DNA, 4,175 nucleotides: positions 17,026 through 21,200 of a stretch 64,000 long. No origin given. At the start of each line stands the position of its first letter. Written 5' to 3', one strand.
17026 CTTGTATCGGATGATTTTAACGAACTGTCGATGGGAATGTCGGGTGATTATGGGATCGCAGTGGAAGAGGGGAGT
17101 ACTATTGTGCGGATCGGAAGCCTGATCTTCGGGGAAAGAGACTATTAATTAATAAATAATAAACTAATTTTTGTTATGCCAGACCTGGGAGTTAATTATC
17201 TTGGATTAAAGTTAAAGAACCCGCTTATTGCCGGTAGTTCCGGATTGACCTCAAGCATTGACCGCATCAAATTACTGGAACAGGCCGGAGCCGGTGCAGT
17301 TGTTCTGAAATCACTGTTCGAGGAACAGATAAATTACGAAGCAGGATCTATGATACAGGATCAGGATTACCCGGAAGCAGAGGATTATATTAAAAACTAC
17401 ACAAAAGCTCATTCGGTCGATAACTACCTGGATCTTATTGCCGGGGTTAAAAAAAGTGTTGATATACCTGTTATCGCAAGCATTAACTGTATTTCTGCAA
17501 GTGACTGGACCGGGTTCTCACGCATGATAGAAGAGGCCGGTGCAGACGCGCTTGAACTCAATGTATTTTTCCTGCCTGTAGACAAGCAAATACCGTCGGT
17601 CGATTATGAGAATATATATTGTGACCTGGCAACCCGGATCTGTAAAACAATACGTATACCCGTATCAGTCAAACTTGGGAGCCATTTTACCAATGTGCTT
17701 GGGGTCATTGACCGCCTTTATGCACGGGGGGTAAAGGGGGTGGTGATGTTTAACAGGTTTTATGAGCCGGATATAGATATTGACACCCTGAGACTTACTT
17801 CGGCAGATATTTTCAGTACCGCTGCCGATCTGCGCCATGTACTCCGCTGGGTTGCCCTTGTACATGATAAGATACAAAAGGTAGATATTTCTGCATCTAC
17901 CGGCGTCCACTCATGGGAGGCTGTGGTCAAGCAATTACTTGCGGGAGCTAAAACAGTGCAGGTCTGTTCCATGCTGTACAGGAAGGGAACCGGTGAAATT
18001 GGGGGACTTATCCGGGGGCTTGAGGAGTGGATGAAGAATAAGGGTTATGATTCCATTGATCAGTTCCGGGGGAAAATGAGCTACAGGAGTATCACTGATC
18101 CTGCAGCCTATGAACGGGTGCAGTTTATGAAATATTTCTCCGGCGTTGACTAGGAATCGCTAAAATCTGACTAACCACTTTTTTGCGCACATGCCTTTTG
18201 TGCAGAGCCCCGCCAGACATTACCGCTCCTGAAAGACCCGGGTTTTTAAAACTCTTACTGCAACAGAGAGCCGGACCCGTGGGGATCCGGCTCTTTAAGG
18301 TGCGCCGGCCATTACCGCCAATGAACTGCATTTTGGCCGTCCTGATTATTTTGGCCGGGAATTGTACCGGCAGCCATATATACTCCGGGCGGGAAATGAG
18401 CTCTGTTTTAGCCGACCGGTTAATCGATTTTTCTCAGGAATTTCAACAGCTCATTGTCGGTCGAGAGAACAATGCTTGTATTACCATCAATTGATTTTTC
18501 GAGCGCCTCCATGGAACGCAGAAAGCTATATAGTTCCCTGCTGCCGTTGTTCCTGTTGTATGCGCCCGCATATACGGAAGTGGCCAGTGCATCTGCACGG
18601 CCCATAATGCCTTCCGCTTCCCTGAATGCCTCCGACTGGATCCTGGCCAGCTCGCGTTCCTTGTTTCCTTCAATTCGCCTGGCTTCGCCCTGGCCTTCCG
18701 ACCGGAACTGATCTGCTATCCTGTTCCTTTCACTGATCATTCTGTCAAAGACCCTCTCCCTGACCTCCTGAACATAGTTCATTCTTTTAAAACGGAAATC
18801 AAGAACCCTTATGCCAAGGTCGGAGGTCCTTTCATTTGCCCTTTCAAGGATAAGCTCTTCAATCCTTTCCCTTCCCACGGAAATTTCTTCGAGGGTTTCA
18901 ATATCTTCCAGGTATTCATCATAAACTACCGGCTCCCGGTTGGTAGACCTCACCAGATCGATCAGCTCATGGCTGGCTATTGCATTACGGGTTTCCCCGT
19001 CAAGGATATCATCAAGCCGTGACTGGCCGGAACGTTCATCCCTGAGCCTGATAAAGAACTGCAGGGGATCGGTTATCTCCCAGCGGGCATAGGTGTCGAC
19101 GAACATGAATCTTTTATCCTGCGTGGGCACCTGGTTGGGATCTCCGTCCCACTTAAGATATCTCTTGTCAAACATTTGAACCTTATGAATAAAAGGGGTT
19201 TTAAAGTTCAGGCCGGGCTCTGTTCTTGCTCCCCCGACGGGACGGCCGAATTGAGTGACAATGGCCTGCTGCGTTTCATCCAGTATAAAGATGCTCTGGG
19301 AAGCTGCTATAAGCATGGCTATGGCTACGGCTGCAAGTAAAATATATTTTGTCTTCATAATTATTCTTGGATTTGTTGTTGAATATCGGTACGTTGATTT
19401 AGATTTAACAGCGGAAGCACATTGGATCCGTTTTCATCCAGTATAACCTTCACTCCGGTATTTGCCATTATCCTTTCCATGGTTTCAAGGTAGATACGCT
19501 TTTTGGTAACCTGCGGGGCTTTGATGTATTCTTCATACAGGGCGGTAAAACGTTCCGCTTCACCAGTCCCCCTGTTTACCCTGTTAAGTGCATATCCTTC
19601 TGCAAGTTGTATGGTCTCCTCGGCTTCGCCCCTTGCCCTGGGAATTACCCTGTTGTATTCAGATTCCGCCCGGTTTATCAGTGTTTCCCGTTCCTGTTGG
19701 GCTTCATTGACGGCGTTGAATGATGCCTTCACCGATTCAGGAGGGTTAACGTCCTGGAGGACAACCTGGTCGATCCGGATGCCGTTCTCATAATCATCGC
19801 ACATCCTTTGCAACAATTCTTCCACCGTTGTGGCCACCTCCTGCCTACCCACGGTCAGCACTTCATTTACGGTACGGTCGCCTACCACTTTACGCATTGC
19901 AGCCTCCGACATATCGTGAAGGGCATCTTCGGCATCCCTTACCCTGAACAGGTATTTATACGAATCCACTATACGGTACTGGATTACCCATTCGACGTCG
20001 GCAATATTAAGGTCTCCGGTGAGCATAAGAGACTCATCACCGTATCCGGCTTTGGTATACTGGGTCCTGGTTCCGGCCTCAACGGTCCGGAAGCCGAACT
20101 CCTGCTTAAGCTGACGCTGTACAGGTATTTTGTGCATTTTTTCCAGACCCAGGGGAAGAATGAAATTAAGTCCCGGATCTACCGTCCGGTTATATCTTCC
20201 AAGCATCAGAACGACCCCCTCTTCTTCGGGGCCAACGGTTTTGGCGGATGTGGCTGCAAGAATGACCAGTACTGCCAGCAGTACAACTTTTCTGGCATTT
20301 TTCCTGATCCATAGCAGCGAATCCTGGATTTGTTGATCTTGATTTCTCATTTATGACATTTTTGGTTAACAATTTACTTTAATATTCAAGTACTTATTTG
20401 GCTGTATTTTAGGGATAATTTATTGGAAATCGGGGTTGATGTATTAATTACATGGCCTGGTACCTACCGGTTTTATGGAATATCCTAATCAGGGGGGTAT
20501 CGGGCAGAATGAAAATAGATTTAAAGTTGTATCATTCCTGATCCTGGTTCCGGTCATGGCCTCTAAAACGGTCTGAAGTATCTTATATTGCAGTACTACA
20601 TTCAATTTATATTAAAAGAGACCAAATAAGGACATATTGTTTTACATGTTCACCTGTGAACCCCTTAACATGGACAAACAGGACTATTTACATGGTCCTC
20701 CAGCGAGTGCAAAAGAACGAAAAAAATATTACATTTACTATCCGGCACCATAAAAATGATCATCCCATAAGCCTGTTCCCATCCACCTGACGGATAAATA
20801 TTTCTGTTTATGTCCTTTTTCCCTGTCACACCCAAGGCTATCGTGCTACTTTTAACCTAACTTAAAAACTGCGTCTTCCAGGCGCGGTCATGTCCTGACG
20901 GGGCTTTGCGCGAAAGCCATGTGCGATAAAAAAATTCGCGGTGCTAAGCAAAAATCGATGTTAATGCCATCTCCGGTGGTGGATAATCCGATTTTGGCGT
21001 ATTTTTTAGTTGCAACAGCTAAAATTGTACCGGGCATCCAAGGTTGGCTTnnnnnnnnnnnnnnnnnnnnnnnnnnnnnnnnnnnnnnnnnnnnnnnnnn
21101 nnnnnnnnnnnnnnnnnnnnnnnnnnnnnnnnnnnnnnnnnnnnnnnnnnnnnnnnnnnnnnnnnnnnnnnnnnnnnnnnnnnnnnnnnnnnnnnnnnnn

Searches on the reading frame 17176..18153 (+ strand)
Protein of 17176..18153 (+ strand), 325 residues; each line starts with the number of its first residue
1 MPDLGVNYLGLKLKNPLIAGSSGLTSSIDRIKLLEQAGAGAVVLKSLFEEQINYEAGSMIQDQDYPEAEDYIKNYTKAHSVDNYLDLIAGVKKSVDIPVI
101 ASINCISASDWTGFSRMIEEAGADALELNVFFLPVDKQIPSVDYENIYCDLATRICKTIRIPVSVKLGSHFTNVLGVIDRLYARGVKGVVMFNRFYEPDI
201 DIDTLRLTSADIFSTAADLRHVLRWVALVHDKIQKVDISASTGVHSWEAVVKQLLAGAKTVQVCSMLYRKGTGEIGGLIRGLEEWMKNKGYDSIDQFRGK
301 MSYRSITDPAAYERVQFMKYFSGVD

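Call 12: search_protein_families(library=pfam, proteins=[window:17176-18153:+])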
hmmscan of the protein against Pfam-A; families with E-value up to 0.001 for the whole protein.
window:17176-18153:+ (325 aa): 1 family
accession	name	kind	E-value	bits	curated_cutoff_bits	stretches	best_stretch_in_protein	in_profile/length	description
PF01180.27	DHO_dh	-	4.7e-10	39.6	27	1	4-286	2-291/291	Dihydroorotate dehydrogenase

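Call 30: find_encoding_contigs(protein=window:17176-18153:+, flank=3000, max_places=8)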
Protein window:17176-18153:+ (325 aa): 7 contigs read that carry it; 7 places shown.
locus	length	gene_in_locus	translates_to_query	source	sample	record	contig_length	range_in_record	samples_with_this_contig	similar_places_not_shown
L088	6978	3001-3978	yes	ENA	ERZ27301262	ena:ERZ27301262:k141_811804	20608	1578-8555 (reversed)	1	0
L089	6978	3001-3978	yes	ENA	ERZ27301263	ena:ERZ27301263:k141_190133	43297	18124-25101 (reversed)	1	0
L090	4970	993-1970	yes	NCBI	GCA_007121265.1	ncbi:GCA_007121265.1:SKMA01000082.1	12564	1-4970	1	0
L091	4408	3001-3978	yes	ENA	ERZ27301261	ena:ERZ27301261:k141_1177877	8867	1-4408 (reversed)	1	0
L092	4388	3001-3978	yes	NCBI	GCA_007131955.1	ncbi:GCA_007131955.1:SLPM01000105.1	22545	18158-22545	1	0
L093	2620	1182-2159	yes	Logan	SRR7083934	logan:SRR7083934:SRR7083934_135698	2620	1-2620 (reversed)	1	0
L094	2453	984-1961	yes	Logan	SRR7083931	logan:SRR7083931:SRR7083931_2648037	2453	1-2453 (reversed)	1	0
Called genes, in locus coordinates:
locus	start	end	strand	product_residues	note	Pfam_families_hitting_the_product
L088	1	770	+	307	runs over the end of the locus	PF00389:2-Hacid_dh, PF02826:2-Hacid_dh_C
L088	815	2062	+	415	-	PF06245:DUF1015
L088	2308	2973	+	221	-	PF01168:Ala_racemase_N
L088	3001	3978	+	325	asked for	PF01180:DHO_dh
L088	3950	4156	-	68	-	-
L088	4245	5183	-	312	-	PF01145:Band_7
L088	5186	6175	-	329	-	PF01145:Band_7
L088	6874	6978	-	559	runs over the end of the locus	?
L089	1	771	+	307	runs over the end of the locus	PF00389:2-Hacid_dh, PF02826:2-Hacid_dh_C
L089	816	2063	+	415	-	PF06245:DUF1015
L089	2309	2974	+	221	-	PF01168:Ala_racemase_N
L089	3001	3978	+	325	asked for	PF01180:DHO_dh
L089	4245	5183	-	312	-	PF01145:Band_7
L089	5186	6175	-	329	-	PF01145:Band_7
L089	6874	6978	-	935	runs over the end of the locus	PF02463:SMC_N (faint), PF13175:AAA_15 (faint), PF13191:AAA_16 (faint), PF13304:AAA_21 (faint), PF13476:AAA_23 (faint), PF17760:UvrA_inter, PF17755:UvrA_DNA-bind, PF00005:ABC_tran (weak), +2 more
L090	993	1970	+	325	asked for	PF01180:DHO_dh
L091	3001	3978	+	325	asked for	PF01180:DHO_dh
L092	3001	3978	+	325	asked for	PF01180:DHO_dh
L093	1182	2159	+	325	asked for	PF01180:DHO_dh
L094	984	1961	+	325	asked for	PF01180:DHO_dh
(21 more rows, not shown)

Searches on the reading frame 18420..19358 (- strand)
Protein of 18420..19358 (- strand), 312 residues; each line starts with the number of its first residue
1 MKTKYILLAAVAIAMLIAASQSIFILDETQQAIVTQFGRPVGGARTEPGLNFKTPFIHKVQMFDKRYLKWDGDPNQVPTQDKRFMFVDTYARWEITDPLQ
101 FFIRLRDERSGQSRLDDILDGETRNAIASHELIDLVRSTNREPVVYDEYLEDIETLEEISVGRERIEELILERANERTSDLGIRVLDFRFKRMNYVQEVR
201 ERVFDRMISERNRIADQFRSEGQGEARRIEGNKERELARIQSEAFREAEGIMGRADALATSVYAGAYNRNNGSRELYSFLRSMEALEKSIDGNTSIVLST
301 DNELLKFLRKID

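Call 12: search_protein_families(library=pfam, proteins=[window:18420-19358:-])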
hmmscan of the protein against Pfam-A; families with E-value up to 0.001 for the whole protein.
window:18420-19358:- (312 aa): 1 family
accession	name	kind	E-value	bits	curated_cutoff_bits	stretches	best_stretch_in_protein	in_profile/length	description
PF01145.31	Band_7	-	8.9e-26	91.4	23.6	1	25-223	2-175/176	SPFH domain / Band 7 family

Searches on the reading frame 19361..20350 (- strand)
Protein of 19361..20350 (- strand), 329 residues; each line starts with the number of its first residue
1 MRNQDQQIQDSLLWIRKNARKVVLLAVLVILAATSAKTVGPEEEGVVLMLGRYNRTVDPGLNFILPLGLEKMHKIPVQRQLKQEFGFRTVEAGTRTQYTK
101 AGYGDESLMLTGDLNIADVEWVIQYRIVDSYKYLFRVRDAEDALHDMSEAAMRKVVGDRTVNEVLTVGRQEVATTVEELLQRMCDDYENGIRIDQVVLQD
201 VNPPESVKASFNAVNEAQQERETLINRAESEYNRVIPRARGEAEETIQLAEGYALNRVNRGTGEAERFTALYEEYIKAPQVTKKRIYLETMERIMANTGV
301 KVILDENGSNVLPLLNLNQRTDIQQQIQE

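Call 12: search_protein_families(library=pfam, proteins=[window:19361-20350:-])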
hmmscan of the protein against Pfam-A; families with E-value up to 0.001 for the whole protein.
window:19361-20350:- (329 aa): 1 family
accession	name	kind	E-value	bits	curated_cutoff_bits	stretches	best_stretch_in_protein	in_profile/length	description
PF01145.31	Band_7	-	2e-28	100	23.6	1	38-231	2-175/176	SPFH domain / Band 7 family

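Call 31: find_homologous_proteins(query=window:19361-20350:-, max_evalue=1e-40)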
Query window:19361-20350:- (329 aa): 8000 proteins with E <= 1e-40 among 8000 candidates; the best 120 are listed.
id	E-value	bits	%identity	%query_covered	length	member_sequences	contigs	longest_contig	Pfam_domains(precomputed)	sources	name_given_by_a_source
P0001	1.2e-208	709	100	100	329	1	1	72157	PF01145.32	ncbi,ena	-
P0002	3.0e-208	708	100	100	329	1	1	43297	PF01145.32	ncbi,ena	-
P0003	3.0e-208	708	100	100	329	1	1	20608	PF01145.32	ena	-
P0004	4.4e-190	648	92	98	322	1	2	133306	PF01145.32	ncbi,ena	-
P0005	8.2e-186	634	89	99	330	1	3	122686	PF01145.32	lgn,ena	-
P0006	8.3e-185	631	86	100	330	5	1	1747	PF01145.32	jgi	jgi:modulator of FtsH protease HflK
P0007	2.2e-182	623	88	97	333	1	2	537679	PF01145.32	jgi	jgi:modulator of FtsH protease HflK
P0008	1.7e-181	620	88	96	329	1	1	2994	PF01145.32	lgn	-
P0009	8.2e-180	615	86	100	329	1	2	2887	PF01145.32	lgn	-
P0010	8.2e-180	615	87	98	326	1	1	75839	PF01145.32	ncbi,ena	-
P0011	1.3e-179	614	87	98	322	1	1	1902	PF01145.32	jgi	-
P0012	1.9e-179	613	88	94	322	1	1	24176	PF01145.32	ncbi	ncbi:MAG: FtsH protease activity modulator HflK [Bacteroidales bacterium]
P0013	2.4e-179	613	85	99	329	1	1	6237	PF01145.32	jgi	jgi:modulator of FtsH protease HflK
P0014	3.1e-179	613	85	99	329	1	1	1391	PF01145.32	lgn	-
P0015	6.1e-179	612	86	99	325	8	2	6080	PF01145.32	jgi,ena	-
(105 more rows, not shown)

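Call 32: find_encoding_contigs(protein=P0004, flank=5000, max_places=1)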
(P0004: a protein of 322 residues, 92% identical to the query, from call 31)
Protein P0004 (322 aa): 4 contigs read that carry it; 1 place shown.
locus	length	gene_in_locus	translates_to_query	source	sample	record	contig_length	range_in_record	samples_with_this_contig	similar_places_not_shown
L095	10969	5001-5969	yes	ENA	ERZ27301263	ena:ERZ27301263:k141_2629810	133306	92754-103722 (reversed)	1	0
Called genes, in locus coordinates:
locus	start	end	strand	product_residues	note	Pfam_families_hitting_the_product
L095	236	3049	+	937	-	PF00005:ABC_tran (faint), PF02463:SMC_N (faint), PF13191:AAA_16 (faint), PF13555:AAA_29 (faint), PF20703:nSTAND1 (faint), PF13304:AAA_21 (faint), PF17760:UvrA_inter, PF17755:UvrA_DNA-bind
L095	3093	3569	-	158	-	-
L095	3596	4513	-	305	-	-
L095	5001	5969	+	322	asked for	PF01145:Band_7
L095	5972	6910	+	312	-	PF01145:Band_7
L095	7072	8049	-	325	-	PF01180:DHO_dh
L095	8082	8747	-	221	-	PF01168:Ala_racemase_N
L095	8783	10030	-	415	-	PF06245:DUF1015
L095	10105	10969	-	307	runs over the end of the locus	PF00389:2-Hacid_dh, PF02826:2-Hacid_dh_C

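Call 33: find_encoding_contigs(protein=P0005, flank=5000, max_places=1)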
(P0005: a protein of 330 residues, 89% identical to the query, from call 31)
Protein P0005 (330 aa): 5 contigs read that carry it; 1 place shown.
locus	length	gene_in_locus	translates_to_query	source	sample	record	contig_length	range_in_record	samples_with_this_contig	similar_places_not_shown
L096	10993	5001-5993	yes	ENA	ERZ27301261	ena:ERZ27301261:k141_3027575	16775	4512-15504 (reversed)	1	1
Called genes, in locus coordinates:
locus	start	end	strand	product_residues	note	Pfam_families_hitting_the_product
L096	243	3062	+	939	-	PF02463:SMC_N (faint), PF13191:AAA_16 (faint), PF13304:AAA_21 (faint), PF13555:AAA_29 (faint), PF20703:nSTAND1 (faint), PF17760:UvrA_inter, PF17755:UvrA_DNA-bind, PF00005:ABC_tran (weak)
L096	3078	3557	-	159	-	-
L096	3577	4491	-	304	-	-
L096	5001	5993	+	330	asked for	PF01145:Band_7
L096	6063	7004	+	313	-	PF01145:Band_7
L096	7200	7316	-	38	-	-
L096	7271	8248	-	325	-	PF01180:DHO_dh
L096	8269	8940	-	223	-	PF01168:Ala_racemase_N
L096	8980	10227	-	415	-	PF06245:DUF1015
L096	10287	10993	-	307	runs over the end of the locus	PF00389:2-Hacid_dh, PF02826:2-Hacid_dh_C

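Call 34: find_encoding_contigs(protein=P0007, flank=5000, max_places=1)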
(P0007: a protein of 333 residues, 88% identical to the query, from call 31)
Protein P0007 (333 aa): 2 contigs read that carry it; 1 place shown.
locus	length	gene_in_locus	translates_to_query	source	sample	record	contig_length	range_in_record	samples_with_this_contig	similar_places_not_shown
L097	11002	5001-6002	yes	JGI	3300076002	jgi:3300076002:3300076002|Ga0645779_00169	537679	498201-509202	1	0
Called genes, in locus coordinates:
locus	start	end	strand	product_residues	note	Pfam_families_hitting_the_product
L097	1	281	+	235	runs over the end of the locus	PF20260:PUA_4, PF04452:Methyltrans_RNA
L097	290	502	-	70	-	-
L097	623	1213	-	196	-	PF07638:Sigma70_ECF (weak), PF04542:Sigma70_r2, PF08281:Sigma70_r4_2, PF04545:Sigma70_r4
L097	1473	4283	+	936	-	PF00005:ABC_tran (faint), PF02463:SMC_N (faint), PF13175:AAA_15 (faint), PF13191:AAA_16 (faint), PF13304:AAA_21 (faint), PF13555:AAA_29 (faint), PF17760:UvrA_inter, PF17755:UvrA_DNA-bind, +2 more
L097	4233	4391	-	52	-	-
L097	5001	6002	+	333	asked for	PF01145:Band_7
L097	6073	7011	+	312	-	PF01145:Band_7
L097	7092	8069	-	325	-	PF01180:DHO_dh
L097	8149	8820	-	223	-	PF01168:Ala_racemase_N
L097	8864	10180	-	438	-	PF06245:DUF1015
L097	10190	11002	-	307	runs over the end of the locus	PF00389:2-Hacid_dh, PF02826:2-Hacid_dh_C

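Call 44: search_protein_families(library=pfam, proteins=[L084:1139-1954:+, L084:2279-3595:-, L084:3605-4660:-, L084:5268-6440:-], max_evalue=0.00001)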
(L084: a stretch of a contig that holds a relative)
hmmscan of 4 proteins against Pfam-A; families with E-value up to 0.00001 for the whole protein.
L084:1139-1954:+ (271 aa): 3 families
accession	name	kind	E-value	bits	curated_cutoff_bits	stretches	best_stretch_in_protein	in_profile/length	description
PF13561.12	adh_short_C2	-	9.5e-64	215.6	27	1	20-262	5-236/236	Enoyl-(Acyl carrier protein) reductase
PF00106.31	adh_short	-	3.6e-59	200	26.6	1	12-212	1-192/195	short chain dehydrogenase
PF08659.16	KR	-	2.5e-17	63.8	22.6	1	14-185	3-165/180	KR domain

L084:2279-3595:- (438 aa): 3 families
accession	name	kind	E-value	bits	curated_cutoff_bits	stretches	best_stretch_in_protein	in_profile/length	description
PF19051.5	GFO_IDH_MocA_C2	-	2.3e-27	96.6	23.3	2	194-269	36-112/254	Oxidoreductase family, C-terminal alpha/beta domain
PF01408.29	GFO_IDH_MocA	-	4.6e-17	63.2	24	1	39-160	3-119/120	Oxidoreductase family, NAD-binding Rossmann fold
PF22725.1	GFO_IDH_MocA_C3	-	6.2e-06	26.7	27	0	235-327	34-123/124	GFO/IDH/MocA C-terminal domain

L084:3605-4660:- (351 aa): 1 family
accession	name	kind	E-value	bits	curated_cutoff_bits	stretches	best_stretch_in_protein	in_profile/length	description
PF06439.18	3keto-disac_hyd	-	2.4e-41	142.3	26.8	1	170-345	4-186/187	3-keto-disaccharide hydrolase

L084:5268-6440:- (390 aa): 1 family
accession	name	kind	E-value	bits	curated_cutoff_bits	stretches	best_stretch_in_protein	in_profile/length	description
PF00368.23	HMG-CoA_red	-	3.4e-120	401.9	27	1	20-386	2-368/368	Hydroxymethylglutaryl-coenzyme A reductase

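Call 46: search_protein_families(library=pfam, proteins=[L087:3-2468:+], max_evalue=0.00001)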
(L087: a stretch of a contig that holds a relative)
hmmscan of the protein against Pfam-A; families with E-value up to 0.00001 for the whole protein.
L087:3-2468:+ (821 aa): 4 families
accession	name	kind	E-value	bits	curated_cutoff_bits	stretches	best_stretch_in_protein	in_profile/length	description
PF02965.22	Met_synt_B12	-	2.9e-124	414.3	25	1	537-806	4-273/273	Vitamin B12 dependent methionine synthase, activation domain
PF00809.28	Pterin_bind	-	1.4e-45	156.3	25.5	1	2-194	51-244/244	Pterin binding enzyme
PF02607.22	B12-binding_2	-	3.1e-23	82.2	23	1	254-326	2-73/74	B12 binding domain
PF02310.24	B12-binding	-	1.8e-21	76.7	32.1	1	344-437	1-94/121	B12 binding domain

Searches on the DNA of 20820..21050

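Call 18: search_rna_families(source=window, start=20820, end=21050, threshold=evalue, max_evalue=10, show_alignments=2)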
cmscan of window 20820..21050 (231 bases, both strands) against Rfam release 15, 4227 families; matches with E-value up to 10: 0.
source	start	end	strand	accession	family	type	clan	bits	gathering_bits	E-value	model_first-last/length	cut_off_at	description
